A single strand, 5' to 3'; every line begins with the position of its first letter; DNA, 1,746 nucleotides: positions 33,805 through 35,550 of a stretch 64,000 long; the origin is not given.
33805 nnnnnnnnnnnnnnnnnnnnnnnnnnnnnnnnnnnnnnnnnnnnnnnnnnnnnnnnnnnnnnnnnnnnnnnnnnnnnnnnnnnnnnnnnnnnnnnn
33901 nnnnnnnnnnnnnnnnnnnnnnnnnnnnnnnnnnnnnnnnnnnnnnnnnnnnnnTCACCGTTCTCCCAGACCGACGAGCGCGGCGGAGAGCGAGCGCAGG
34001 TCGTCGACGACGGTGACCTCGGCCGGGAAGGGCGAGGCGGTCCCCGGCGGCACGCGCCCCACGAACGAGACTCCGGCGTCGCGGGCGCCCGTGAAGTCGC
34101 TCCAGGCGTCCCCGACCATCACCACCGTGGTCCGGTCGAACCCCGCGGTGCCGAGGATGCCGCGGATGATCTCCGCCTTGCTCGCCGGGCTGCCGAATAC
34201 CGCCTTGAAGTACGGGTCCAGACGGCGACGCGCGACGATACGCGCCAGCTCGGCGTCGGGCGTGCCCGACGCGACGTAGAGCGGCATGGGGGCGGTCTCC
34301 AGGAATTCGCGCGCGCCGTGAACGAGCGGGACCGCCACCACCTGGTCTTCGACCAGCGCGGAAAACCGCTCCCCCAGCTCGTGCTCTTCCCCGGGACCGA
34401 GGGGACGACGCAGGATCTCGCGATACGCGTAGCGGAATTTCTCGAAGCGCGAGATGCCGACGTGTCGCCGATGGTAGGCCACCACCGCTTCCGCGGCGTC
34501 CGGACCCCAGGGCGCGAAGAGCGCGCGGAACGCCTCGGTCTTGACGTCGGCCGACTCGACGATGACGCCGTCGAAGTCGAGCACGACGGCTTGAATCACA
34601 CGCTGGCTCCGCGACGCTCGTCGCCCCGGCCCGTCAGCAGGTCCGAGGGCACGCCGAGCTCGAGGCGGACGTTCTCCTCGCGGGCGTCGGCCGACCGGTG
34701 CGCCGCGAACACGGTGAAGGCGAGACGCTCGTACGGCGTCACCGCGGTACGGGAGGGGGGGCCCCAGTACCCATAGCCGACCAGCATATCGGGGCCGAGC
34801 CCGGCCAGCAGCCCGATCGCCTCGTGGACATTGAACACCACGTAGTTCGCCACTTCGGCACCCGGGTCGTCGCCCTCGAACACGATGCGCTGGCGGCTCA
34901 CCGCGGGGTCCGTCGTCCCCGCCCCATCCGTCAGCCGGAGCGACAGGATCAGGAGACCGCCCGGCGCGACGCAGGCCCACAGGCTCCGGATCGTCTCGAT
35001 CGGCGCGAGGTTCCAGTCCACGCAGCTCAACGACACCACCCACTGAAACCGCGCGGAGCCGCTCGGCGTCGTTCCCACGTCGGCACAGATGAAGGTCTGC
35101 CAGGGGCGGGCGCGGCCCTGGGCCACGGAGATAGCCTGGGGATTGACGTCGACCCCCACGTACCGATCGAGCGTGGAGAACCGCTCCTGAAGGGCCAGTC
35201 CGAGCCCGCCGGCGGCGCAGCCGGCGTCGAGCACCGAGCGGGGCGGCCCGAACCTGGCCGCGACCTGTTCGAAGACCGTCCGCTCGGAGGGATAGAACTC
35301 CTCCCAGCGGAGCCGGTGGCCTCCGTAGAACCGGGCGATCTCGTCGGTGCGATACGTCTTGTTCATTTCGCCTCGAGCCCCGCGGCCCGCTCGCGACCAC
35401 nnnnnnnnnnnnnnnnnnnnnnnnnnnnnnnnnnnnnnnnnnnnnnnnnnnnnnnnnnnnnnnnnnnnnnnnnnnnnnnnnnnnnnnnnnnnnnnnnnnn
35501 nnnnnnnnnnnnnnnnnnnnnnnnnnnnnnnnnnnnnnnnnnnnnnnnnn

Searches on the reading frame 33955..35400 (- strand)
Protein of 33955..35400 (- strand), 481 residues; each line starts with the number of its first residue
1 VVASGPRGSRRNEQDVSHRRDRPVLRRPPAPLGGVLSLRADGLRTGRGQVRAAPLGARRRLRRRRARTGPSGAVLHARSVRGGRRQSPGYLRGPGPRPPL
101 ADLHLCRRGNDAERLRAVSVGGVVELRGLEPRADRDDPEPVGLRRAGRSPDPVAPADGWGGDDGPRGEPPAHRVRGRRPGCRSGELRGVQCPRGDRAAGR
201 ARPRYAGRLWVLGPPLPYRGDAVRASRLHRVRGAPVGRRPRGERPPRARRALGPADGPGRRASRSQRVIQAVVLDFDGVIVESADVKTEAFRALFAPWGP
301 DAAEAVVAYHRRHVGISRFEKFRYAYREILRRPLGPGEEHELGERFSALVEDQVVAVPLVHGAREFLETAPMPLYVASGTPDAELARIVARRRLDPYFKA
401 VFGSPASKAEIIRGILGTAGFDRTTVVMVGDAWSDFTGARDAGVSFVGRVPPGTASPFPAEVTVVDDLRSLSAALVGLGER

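Call 10: search_protein_families(library=pfam, proteins=[window:33955-35400:-], max_evalue=0.001)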
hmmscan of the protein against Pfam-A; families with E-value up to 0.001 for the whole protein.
window:33955-35400:- (481 aa): 3 families
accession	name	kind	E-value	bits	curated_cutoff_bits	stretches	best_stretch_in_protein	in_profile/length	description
PF00702.32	Hydrolase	-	2.8e-12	47.9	26.4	1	269-443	1-191/191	haloacid dehalogenase-like hydrolase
PF13419.12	HAD_2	-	4.1e-10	40.5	23.8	1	272-448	1-177/178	Haloacid dehalogenase-like hydrolase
PF13242.12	Hydrolase_like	-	0.00026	21.3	22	1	410-447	8-46/75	HAD-hyrolase-like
